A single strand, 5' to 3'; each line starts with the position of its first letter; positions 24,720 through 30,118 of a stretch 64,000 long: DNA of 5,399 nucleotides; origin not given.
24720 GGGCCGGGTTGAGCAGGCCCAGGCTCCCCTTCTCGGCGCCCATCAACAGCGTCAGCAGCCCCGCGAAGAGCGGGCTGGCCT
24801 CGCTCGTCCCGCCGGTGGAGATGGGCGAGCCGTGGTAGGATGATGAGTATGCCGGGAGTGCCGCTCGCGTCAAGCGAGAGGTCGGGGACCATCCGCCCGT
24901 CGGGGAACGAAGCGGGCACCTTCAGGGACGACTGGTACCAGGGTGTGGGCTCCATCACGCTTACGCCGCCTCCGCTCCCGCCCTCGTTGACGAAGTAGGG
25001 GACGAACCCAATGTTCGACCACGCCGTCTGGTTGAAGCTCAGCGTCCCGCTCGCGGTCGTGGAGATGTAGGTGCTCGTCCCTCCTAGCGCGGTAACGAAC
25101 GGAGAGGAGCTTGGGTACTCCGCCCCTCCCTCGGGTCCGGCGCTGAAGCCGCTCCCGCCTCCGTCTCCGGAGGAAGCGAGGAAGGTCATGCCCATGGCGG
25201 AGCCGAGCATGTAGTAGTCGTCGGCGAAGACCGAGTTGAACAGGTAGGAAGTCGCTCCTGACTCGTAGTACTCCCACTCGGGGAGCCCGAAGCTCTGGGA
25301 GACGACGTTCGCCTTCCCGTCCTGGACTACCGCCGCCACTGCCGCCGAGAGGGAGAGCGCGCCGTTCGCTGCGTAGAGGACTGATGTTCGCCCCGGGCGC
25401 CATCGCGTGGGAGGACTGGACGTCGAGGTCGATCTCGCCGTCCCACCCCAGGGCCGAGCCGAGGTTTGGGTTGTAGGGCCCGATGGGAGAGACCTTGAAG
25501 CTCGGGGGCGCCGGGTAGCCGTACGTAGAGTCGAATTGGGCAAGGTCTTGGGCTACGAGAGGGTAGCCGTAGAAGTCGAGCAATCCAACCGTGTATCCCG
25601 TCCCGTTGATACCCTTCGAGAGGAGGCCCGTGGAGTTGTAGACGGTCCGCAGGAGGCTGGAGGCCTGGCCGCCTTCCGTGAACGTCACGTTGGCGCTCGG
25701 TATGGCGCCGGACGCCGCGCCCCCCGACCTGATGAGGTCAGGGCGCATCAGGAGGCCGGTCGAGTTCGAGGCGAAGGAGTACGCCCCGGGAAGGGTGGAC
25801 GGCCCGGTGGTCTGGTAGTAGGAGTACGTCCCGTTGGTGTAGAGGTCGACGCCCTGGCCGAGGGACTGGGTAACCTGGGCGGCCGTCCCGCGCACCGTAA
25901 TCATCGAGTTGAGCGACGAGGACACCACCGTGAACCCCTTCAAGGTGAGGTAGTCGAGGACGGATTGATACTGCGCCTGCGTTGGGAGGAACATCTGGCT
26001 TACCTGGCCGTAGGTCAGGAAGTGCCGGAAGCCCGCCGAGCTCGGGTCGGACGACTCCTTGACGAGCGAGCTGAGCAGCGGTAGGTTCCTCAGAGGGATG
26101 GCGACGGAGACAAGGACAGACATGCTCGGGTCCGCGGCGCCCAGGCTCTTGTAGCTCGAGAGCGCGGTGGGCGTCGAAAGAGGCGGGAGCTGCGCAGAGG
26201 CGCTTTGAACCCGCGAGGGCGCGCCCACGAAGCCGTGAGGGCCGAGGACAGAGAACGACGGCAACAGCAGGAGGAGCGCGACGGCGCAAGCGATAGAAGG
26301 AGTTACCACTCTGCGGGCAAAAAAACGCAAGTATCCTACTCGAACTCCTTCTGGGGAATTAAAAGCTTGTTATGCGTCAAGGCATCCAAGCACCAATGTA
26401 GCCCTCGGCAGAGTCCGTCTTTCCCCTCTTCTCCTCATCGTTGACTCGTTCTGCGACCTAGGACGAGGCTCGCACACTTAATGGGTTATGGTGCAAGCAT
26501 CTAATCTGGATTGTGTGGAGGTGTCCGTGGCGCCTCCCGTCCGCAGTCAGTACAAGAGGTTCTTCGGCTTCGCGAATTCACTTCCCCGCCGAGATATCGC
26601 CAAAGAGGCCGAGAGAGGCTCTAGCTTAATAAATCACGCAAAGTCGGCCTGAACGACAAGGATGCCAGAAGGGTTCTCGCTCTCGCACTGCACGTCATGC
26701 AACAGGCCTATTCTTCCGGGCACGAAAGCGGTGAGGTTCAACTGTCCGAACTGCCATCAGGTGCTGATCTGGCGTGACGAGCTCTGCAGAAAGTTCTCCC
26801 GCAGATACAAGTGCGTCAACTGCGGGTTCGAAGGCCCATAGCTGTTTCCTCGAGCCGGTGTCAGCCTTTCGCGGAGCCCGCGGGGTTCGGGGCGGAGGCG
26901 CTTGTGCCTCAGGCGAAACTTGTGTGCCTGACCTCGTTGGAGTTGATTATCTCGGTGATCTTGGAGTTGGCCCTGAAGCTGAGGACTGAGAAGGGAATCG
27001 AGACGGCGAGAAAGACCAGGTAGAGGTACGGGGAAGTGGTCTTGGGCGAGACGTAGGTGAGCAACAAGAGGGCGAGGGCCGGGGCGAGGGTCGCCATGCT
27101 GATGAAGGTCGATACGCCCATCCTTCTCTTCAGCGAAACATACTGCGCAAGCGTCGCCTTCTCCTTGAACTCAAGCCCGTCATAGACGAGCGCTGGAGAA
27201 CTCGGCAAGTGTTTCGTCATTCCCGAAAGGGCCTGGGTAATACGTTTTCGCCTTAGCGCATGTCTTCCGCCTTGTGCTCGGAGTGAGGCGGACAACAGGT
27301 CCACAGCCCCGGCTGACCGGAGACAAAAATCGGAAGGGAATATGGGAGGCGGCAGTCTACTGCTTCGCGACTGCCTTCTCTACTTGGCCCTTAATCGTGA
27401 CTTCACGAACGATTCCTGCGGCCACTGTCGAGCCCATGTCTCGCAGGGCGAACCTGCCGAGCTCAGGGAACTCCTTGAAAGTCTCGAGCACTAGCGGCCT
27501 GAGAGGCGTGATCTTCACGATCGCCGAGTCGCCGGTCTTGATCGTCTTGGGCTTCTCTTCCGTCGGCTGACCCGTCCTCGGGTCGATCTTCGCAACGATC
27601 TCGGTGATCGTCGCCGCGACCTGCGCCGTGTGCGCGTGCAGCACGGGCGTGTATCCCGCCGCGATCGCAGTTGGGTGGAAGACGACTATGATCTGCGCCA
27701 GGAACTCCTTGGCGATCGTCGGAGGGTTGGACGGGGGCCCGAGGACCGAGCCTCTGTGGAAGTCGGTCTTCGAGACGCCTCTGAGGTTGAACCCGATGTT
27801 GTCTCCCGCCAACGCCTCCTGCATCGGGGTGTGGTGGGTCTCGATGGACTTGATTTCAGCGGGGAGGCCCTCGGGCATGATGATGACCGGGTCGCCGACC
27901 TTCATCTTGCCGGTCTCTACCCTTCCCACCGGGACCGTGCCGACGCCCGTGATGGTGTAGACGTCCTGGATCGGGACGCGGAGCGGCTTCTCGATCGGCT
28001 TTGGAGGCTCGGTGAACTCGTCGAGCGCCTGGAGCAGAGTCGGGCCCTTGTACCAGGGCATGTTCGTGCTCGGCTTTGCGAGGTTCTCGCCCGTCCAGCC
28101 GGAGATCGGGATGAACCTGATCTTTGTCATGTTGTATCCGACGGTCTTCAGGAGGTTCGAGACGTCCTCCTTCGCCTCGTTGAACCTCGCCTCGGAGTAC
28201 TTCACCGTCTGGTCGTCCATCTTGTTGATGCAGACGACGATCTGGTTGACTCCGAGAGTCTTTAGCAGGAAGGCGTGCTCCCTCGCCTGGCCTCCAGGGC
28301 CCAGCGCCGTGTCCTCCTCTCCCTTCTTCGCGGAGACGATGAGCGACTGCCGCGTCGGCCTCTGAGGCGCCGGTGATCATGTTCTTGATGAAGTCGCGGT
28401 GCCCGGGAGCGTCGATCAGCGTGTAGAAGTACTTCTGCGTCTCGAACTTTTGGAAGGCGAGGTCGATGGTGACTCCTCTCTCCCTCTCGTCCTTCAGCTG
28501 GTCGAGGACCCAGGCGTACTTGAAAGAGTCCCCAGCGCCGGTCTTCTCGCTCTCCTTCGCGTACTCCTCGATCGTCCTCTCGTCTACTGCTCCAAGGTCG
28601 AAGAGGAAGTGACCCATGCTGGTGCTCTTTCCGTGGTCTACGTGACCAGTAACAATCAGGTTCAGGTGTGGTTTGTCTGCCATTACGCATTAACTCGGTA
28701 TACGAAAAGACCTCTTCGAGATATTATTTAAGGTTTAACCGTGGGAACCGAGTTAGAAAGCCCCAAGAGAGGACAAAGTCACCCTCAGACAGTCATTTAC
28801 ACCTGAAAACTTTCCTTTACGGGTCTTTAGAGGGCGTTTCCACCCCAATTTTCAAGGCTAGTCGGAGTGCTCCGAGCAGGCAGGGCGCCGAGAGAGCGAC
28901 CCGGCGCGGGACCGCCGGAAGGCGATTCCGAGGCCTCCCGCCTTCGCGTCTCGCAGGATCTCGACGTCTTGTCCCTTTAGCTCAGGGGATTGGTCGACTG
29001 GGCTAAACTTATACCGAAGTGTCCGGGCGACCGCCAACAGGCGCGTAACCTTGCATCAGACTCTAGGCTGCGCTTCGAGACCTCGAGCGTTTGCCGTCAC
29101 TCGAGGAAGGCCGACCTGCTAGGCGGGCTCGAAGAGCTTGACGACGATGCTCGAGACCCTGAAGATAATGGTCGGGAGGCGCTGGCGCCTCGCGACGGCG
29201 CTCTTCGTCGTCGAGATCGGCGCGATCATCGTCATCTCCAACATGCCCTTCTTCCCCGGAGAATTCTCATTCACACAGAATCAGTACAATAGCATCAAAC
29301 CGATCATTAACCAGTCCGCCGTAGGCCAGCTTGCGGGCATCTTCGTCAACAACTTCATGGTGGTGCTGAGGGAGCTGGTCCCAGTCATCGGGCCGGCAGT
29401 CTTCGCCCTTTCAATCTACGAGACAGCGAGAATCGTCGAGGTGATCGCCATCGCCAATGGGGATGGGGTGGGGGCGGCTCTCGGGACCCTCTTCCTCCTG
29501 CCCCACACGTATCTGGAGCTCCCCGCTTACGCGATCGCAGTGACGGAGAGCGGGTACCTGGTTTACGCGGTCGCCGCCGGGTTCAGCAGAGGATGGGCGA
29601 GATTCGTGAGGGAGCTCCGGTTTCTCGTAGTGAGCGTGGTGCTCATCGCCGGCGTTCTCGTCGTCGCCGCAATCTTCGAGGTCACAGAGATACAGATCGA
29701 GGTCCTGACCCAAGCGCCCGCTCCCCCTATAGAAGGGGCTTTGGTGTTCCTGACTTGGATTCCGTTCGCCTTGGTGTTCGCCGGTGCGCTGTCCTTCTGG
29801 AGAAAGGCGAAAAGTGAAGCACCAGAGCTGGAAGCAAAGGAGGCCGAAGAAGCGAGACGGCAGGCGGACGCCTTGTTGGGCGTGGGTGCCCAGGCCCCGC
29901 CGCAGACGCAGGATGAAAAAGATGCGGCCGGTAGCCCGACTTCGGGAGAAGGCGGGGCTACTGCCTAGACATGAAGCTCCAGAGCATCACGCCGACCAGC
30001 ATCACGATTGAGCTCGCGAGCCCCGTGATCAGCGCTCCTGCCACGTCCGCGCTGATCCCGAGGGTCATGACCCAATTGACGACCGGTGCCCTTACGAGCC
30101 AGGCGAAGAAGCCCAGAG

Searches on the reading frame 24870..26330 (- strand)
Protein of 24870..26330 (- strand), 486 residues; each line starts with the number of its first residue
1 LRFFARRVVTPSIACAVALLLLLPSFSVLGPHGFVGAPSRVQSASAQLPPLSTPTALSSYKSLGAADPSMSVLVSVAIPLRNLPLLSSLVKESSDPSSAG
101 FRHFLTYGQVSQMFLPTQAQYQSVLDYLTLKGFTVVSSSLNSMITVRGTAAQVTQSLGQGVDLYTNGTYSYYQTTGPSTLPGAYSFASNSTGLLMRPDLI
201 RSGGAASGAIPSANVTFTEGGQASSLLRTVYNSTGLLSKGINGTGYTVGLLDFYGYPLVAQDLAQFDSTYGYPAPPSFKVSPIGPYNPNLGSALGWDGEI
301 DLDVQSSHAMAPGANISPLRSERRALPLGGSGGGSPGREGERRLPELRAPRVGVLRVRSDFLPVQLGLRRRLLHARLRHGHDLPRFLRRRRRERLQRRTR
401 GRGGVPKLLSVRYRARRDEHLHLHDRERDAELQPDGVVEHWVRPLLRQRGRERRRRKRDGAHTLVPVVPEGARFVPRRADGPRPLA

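Call 75: search_protein_families(library=pfam, proteins=[window:24870-26330:-], max_evalue=0.001)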
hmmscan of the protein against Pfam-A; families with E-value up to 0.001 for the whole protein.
window:24870-26330:- (486 aa): 1 family
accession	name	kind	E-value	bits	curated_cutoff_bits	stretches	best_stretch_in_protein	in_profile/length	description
PF09286.16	Pro-kuma_activ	-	1.1e-21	78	23.5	1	61-183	4-129/143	Pro-kumamolisin, activation domain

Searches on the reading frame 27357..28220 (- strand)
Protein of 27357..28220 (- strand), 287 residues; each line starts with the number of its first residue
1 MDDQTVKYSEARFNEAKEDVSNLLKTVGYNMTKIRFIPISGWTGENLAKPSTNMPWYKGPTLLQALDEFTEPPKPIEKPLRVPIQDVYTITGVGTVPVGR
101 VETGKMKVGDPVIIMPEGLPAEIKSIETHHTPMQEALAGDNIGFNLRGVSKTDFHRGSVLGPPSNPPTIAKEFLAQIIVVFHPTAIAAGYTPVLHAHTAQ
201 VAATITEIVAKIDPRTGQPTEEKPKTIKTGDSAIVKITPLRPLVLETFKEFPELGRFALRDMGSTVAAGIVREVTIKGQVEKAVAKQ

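Call 75: search_protein_families(library=pfam, proteins=[window:27357-28220:-], max_evalue=0.001)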
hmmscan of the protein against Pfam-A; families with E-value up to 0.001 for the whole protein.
window:27357-28220:- (287 aa): 3 families
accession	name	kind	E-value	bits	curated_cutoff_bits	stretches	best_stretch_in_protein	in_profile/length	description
PF22594.2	GTP-eEF1A_C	-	1.1e-36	125.7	27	1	172-271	1-100/101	GTP-eEF1A C-terminal domain-like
PF03143.23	GTP_EFTU_D3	-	1.5e-26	93.2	27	1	168-274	3-105/106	Elongation factor Tu C-terminal domain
PF03144.31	GTP_EFTU_D2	-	2.6e-17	63.4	30.3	1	94-160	1-72/73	Elongation factor Tu domain 2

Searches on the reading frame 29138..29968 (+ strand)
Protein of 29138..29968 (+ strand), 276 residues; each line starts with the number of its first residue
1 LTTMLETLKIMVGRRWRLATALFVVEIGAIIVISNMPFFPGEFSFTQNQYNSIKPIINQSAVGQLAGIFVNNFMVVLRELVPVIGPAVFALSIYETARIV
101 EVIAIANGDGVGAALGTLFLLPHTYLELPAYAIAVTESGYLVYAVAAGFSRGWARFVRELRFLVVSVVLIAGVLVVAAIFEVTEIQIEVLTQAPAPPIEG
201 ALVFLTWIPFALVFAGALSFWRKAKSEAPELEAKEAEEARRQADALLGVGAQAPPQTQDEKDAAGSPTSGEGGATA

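Call 75: search_protein_families(library=pfam, proteins=[window:29138-29968:+], max_evalue=0.001)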
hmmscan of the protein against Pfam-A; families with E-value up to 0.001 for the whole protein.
window:29138-29968:+ (276 aa): 1 family
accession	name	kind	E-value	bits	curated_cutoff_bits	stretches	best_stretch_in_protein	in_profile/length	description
PF01944.22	SpoIIM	-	4.1e-07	30.5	26.9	1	20-182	2-159/163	Stage II sporulation protein M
